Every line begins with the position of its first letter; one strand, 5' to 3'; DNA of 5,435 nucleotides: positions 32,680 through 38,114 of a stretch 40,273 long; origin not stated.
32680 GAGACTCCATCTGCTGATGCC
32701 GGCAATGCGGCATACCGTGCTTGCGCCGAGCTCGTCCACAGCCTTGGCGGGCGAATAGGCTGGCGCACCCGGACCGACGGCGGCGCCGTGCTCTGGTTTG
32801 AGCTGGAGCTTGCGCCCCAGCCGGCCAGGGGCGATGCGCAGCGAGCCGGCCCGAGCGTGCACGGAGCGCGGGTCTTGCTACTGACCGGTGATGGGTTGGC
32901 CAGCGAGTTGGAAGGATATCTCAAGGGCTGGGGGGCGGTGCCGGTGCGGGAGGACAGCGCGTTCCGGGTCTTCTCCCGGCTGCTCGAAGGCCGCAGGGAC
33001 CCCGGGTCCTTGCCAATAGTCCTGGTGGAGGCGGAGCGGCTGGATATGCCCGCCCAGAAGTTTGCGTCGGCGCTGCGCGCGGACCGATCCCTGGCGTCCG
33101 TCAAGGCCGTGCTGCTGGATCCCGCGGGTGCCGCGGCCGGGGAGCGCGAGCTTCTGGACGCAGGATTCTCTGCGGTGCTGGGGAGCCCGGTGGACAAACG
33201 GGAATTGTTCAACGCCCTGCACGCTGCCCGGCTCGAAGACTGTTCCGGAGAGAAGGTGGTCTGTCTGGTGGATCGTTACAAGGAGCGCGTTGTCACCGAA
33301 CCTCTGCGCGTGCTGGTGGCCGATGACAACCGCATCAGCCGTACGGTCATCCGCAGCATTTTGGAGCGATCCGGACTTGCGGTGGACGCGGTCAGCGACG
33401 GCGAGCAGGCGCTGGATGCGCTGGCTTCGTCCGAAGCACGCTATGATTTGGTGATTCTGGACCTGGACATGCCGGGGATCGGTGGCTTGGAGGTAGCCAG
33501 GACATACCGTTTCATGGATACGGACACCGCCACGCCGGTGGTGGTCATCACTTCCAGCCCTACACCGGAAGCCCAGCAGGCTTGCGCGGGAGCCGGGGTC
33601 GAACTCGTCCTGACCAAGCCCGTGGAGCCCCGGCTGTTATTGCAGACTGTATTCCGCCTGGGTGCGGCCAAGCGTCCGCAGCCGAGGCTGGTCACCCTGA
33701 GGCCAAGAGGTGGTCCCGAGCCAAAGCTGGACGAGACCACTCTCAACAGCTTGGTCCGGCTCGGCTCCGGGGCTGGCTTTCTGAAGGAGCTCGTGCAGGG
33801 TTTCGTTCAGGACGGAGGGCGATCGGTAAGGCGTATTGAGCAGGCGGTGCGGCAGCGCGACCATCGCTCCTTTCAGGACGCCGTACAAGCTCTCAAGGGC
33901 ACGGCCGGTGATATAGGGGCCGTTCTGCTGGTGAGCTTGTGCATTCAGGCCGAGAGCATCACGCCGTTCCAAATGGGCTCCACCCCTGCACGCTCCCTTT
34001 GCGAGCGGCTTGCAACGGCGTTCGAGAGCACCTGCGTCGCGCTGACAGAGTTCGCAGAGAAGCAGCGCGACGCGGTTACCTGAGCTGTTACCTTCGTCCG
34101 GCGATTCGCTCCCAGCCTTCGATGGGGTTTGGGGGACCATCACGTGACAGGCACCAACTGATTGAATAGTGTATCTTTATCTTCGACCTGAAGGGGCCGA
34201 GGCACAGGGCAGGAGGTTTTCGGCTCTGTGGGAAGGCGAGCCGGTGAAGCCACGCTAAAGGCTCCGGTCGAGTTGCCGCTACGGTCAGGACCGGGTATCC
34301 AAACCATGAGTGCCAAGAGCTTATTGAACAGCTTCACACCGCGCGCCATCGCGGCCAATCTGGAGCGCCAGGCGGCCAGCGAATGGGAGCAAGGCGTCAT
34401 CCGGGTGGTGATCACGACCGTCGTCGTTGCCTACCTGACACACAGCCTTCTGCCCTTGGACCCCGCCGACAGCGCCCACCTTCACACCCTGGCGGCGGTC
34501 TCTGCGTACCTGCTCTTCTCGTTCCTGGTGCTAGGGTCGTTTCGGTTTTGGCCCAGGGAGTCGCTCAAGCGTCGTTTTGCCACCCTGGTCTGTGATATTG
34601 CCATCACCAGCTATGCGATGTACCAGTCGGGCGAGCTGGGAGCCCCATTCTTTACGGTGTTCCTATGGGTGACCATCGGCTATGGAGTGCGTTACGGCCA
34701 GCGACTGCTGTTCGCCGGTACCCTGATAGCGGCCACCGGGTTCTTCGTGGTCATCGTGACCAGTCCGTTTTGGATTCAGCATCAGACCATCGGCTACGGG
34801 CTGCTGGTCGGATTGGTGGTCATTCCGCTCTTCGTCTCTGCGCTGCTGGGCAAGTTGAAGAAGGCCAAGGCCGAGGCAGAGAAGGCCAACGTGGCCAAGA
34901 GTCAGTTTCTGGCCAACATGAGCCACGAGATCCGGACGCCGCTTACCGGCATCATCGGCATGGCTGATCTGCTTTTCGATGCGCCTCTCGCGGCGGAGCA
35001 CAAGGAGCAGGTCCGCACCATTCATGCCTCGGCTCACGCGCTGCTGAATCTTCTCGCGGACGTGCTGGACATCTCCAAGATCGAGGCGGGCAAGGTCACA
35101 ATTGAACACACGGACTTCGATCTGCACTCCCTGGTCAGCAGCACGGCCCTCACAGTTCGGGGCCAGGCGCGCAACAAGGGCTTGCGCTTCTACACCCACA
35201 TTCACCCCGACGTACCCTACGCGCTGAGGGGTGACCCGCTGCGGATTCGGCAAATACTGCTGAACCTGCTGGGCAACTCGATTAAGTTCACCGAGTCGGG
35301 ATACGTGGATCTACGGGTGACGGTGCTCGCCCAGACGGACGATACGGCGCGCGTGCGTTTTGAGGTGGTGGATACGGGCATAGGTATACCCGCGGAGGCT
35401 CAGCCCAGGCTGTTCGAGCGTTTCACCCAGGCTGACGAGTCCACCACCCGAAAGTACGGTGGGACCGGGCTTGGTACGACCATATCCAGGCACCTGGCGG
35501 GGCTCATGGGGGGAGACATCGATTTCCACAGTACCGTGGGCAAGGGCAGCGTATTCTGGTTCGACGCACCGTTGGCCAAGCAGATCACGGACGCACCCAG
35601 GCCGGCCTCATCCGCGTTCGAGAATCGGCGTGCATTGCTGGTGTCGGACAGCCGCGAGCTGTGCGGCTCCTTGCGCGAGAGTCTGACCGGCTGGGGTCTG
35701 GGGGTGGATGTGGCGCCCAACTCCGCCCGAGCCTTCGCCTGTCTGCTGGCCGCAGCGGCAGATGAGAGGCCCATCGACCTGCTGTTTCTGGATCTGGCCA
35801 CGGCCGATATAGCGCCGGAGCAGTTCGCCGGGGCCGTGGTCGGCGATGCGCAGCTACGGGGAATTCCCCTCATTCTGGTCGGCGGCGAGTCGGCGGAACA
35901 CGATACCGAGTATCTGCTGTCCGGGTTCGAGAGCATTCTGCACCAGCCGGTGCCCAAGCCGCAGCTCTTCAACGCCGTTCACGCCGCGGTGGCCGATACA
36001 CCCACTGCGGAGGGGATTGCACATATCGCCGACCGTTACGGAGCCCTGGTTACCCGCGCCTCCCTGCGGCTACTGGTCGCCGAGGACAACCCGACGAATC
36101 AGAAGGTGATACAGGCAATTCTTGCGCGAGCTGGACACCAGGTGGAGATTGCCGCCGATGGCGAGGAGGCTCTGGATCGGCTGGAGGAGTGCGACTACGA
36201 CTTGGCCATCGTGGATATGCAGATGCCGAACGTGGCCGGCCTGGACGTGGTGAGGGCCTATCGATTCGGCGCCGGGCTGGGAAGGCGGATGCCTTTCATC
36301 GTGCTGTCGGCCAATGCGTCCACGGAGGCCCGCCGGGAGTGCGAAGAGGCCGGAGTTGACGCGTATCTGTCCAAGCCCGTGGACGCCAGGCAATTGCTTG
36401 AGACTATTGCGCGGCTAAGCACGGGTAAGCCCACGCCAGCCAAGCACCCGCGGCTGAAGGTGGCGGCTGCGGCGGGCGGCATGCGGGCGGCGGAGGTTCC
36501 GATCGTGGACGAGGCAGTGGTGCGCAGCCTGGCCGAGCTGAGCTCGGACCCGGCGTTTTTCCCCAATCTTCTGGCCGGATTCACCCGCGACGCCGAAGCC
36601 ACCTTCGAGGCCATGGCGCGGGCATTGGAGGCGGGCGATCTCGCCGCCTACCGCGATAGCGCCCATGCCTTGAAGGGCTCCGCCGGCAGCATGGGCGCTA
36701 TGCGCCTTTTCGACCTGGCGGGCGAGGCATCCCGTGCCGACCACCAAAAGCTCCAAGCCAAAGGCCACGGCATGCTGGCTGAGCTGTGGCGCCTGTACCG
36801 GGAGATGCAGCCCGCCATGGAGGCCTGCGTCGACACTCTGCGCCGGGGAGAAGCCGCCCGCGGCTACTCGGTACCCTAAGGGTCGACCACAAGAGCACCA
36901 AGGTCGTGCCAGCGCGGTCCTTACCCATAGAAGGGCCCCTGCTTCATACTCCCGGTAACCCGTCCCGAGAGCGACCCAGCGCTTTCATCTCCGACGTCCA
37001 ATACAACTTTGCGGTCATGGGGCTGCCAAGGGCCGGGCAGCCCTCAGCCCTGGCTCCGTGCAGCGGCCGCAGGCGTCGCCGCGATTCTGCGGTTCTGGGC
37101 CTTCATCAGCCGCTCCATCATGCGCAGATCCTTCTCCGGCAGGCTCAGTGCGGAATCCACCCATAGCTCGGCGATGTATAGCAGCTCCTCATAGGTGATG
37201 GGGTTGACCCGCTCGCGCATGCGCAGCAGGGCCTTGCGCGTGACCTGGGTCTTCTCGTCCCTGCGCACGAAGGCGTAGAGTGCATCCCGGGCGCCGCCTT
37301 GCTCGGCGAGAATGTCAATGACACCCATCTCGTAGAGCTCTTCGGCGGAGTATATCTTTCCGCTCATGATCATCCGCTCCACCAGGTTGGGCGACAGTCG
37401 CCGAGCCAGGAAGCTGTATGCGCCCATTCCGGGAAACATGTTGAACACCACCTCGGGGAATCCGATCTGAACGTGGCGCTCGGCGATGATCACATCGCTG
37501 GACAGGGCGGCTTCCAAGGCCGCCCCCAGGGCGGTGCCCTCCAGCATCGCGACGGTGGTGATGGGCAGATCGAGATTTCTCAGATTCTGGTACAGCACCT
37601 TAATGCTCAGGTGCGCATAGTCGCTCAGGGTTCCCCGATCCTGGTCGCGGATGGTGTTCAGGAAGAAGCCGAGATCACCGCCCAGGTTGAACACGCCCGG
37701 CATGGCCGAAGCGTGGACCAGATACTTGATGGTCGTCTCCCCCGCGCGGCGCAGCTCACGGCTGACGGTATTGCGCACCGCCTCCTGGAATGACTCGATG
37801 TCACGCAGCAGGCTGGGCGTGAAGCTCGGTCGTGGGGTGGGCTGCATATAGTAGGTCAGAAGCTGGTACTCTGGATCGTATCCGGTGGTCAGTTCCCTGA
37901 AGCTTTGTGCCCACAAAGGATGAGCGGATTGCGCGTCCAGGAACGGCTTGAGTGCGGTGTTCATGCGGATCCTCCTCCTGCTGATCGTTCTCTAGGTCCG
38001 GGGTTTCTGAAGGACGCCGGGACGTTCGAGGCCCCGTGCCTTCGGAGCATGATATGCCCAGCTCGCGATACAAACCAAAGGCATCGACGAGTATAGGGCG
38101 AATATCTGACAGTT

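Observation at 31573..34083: Full-length, catalytically dead RpfC paralog with an intact receiver, sitting in the rpfH position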

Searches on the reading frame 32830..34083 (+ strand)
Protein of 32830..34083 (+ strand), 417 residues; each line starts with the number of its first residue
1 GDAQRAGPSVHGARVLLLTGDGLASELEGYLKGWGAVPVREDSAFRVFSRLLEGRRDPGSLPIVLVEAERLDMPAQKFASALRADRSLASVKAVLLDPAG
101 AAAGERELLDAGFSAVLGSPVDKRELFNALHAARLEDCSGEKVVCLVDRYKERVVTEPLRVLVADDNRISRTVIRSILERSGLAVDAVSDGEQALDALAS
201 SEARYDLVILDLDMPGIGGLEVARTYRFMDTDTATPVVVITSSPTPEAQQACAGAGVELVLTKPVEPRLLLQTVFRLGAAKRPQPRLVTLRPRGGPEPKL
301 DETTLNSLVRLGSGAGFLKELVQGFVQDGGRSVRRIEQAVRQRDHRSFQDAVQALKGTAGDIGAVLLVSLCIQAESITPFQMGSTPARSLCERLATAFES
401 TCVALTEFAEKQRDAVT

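Call 57: find_related_loci(query=A3, collection=metagenome_contigs, flank=7000)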
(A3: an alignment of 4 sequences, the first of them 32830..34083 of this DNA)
Query A3 (417 aa) in metagenome_contigs; peptide patterns used: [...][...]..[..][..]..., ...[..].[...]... (x = any residue, [..] = any of these).
600 stretches matched a pattern (row limit reached: there are more); 509 encode a relative of the query (tblastn E <= 1e-3); the best 80 are kept; 80 distinct loci.
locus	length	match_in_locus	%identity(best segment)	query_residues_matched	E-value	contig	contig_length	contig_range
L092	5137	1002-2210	25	27-399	6e-24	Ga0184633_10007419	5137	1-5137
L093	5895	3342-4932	25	14-377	9e-23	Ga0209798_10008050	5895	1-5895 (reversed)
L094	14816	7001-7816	25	8-283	4e-19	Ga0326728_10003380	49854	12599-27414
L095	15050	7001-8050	22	4-360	3e-18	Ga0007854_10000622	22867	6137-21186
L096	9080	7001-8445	30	148-363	6e-18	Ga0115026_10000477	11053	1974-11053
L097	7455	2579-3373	32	82-276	2e-17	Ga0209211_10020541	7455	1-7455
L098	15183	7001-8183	26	160-413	2e-17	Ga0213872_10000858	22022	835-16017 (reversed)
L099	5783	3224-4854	23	2-412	8e-17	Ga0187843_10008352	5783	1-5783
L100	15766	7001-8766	26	34-292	8e-16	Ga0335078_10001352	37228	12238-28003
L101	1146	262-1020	31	159-408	6e-16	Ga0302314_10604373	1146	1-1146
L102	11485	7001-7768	28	3-266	2e-15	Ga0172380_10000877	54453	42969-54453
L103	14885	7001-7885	37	159-310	6e-15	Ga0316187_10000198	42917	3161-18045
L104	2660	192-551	38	161-281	9e-15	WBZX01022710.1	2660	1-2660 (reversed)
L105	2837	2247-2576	37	159-267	9e-15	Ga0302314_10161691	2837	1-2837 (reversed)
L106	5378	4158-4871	28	27-274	1e-14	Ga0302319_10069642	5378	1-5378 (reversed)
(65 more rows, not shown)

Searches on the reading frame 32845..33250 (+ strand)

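Call 94: search_protein_families(library=pfam, proteins=[window:32845-33250:+], max_evalue=1)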
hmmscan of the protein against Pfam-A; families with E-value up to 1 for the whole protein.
window:32845-33250:+ (135 aa): 0 families

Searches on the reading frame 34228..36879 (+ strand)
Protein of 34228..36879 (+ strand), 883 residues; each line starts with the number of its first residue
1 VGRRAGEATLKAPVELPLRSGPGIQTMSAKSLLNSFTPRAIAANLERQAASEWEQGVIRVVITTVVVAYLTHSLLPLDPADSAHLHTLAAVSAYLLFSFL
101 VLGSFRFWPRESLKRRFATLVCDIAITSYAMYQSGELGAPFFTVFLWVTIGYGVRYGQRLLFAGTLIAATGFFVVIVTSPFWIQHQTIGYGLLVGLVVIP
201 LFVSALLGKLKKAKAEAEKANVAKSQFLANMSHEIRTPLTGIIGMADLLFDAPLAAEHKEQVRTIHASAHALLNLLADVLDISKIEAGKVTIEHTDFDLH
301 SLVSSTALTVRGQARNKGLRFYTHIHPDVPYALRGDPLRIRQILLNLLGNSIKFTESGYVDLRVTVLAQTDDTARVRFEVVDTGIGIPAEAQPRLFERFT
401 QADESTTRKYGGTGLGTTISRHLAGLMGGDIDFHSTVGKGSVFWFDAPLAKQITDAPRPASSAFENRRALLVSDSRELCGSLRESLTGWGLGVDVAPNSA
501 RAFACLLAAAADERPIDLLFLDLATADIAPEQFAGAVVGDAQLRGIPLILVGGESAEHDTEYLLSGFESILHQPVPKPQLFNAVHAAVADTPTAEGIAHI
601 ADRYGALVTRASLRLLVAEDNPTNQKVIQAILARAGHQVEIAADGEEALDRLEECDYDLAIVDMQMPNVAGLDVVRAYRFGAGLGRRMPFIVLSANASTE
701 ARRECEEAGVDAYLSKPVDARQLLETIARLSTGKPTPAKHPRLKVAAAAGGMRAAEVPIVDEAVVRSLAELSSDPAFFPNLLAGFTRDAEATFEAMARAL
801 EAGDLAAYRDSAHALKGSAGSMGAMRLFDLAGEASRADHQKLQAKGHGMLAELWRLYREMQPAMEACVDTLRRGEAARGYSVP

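Call 3: search_protein_families(library=pfam, proteins=[window:34228-36879:+], max_evalue=1)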
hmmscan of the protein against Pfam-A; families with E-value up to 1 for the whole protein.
window:34228-36879:+ (883 aa): 7 families
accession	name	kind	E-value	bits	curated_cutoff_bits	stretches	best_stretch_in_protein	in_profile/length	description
PF02518.31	HATPase_c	-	3.2e-29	102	26.4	1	335-450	1-110/111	Histidine kinase-, DNA gyrase B-, and HSP90-like ATPase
PF00072.30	Response_reg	-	8.4e-27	94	30.2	2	616-727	2-110/111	Response regulator receiver domain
PF00512.31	HisKA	-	6.2e-21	74.7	26.9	1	223-288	1-66/66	His Kinase A (phospho-acceptor) domain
PF01627.28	Hpt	-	1e-10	42.1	24.6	1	781-837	2-59/84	Hpt domain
PF20161.5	VpsR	-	0.048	13.8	23.7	1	624-727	19-120/121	VpsR domain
PF23198.2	PDE8A_N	-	0.086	13.2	29.6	1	626-666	24-64/147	PDE8A-like, N-terminal domain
PF25323.1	6TM_PilS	-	0.19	11.9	27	1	57-139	17-103/189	PilS-like transmembrane domain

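Call 6: search_protein_families(library=ncbifam, proteins=[window:34228-36879:+], max_evalue=0.01)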
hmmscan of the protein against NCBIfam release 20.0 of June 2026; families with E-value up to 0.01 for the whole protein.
window:34228-36879:+ (883 aa): 154 families (the best 25 are shown)
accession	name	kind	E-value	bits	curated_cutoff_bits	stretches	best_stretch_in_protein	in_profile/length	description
TIGR02956.1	TMAO_torS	equivalog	1e-121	407.8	676.5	2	211-590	451-822/967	TMAO reductase system sensor histidine kinase/response regulator TorS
NF008318.0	PRK11107.1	equivalog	1.6e-114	383.9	890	1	210-843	279-891/920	two-component sensor histidine kinase BarA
NF008302.0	PRK11091.1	equivalog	1.3e-96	324.6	838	2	211-590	270-645/779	aerobic respiration two-component sensor histidine kinase ArcB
NF011874.0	PRK15347.1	equivalog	4.8e-96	322.7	852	2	209-457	383-620/921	two component system sensor kinase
NF045901.1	HisKinLetSLeg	equivalog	8.9e-94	315.2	1650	1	211-734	282-792/906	two-component system sensor histidine kinase LetS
NF041947.1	LuxQ_Vibrio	equivalog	1.8e-82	277.5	1200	2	211-461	459-708/843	quorum-sensing autoinducer 2 sensor kinase/phosphatase LuxQ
NF008099.0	PRK10841.1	equivalog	3.6e-81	273.2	920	2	210-495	456-735/949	two-component system sensor histidine kinase RcsC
NF038297.2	hybrid_HK_HrmK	equivalog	1e-78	265.5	725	2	209-453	220-461/607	hybrid histidine kinase/response regulator HrmK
NF008543.0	PRK11466.1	equivalog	2.5e-77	260.6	982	2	209-581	429-791/914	TMAO reductase system sensor histidine kinase/response regulator TorS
NF041832.1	near_NosP_CTERM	subfamily_domain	6.1e-56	190.1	400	2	218-575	1-357/370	NahK/ErcS family hybrid sensor histidine kinase/response regulator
NF007420.1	PRK09959.1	equivalog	2.6e-54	184.3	1995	2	208-449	696-936/1197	acid-sensing system histidine kinase EvgS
NF046044.1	PnpS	equivalog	1.1e-53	182.6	400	1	219-446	165-388/390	two-component system histidine kinase PnpS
NF047465.1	hybrid_HK_LvrA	exception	3.9e-48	164.1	1200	2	221-467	199-440/819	hybrid histidine kinase/response regulator LvrA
TIGR02966.1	phoR_proteo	equivalog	6.5e-45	153.6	334.2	1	219-445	109-331/333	phosphate regulon sensor histidine kinase PhoR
NF040691.1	MtrAB_MtrB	equivalog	3.3e-42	145.2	450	1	220-450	267-493/507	MtrAB system histidine kinase MtrB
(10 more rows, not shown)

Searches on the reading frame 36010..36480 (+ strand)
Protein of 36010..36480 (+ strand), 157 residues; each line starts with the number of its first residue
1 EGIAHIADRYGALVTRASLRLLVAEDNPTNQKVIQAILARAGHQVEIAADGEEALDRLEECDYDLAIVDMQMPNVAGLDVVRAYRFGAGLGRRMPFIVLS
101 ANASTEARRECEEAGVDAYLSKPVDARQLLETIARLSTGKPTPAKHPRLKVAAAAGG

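Call 87: search_solved_structures(query=window:36010-36480:+, max_evalue=1e-15, show_alignments=1)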
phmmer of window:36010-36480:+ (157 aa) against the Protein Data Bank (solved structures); distinct sequences matched with E-value up to 1e-15: 10.
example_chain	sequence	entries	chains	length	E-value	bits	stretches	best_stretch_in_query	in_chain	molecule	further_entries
3m6m_D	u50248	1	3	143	6.4e-28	100.9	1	17-138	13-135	Sensory/regulatory protein rpfC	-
7c1j_A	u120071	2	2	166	3.7e-20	75.7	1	11-137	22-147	Histidine kinase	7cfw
8phn_A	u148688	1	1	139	1.2e-19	74.1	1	17-135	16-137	histidine kinase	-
6qrj_A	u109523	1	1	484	9.3e-18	67.9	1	9-137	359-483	Hybrid kinase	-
5t3y_A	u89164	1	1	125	4.8e-17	65.6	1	21-138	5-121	Two-component system response regulator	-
2r25_B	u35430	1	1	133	6.8e-17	65.1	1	18-133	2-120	Osmosensing histidine protein kinase SLN1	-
1oxb_B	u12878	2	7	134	1.1e-16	64.5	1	18-133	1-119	SLN1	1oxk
7qz2_A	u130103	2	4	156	3.2e-16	62.9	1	20-135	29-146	Histidine kinase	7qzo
2ayz_A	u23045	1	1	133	4.6e-16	62.4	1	18-133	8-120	Sensor kinase protein rcsC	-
4euk_A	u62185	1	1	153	6.5e-16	62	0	18-98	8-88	Histidine kinase 5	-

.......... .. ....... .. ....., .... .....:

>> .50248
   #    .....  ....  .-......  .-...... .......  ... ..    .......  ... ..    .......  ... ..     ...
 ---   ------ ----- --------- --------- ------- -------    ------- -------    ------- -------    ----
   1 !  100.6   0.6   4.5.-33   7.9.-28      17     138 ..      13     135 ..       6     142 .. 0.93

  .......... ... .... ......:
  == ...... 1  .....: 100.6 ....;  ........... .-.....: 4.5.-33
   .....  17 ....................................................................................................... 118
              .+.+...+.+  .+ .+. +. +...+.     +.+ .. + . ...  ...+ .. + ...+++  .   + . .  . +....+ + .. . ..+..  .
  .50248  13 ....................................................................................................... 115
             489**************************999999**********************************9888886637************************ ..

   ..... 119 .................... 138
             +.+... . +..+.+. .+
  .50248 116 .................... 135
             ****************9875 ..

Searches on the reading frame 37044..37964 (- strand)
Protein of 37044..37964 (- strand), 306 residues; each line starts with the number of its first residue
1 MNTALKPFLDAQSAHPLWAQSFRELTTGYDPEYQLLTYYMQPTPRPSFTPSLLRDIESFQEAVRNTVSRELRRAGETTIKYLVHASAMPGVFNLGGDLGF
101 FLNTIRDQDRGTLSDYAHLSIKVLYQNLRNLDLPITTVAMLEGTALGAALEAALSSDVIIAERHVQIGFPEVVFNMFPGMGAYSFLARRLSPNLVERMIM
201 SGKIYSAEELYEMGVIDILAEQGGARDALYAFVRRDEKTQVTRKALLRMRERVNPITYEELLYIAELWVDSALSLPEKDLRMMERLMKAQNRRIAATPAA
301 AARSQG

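Call 3: search_protein_families(library=pfam, proteins=[window:37044-37964:-], max_evalue=1)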
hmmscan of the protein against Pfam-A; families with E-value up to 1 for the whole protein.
window:37044-37964:- (306 aa): 2 families
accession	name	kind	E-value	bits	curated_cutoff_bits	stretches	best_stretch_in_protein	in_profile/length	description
PF00378.25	ECH_1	-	3.3e-18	66.4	27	1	78-217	40-171/251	Enoyl-CoA hydratase/isomerase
PF16113.10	ECH_2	-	5.2e-08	33.2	27.2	1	75-276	32-229/335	Enoyl-CoA hydratase/isomerase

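Call 6: search_protein_families(library=ncbifam, proteins=[window:37044-37964:-], max_evalue=0.01)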
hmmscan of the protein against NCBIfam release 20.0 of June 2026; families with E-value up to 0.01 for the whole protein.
window:37044-37964:- (306 aa): 63 families (the best 25 are shown)
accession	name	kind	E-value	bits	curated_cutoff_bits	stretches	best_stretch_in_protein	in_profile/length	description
NF006452.0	PRK08788.1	equivalog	1.3e-101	339.6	177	1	19-296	14-286/291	crotonase/enoyl-CoA hydratase family protein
NF053515.1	SgnlFctrSynRpfF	equivalog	2.4e-65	220.6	550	1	43-294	39-284/288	diffusible signal factor synthase RpfF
NF046063.1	oxepin_alt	equivalog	7.6e-19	68.2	300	1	66-254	31-213/254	oxepin-CoA hydrolase, alternative type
NF008727.0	PRK11730.1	equivalog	2.4e-17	62.6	870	1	76-245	49-213/717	fatty acid oxidation complex subunit alpha FadB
NF005700.0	PRK07511.1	subfamily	1.5e-15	57.5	274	1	79-253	48-215/260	enoyl-CoA hydratase family protein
NF006566.0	PRK09076.1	subfamily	2.2e-15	57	286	1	76-236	46-199/260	enoyl-CoA hydratase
TIGR02437.1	FadB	equivalog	2.7e-15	55.8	933.55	1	77-238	50-206/714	fatty acid oxidation complex subunit alpha FadB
NF005804.0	PRK07659.1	equivalog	2.6e-14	53.3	311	1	60-231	31-198/260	enoyl-CoA hydratase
NF051848.1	EnCoAHydtEchA19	equivalog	1.8e-13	50.6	400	1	89-227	54-188/258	enoyl-CoA hydratase EchA19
NF004475.0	PRK05809.1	subfamily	2.1e-13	50.4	394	1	111-222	77-185/260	short-chain-enoyl-CoA hydratase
NF006007.0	PRK08138.1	subfamily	2.3e-13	50.1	355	1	62-227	27-191/261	enoyl-CoA hydratase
NF005073.0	PRK06495.1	subfamily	2.4e-13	50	296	1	137-219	100-179/257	enoyl-CoA hydratase/isomerase family protein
NF006100.0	PRK08252.1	subfamily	6.5e-13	48.8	282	1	138-231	95-188/254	crotonase/enoyl-CoA hydratase family protein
NF007239.0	PRK09674.1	equivalog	7.1e-13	48.6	371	1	121-217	83-177/257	2,3-dehydroadipyl-CoA hydratase PaaF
NF008363.0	PRK11154.1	equivalog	8.8e-13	47.2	869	1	62-235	34-204/708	fatty acid oxidation complex subunit alpha FadJ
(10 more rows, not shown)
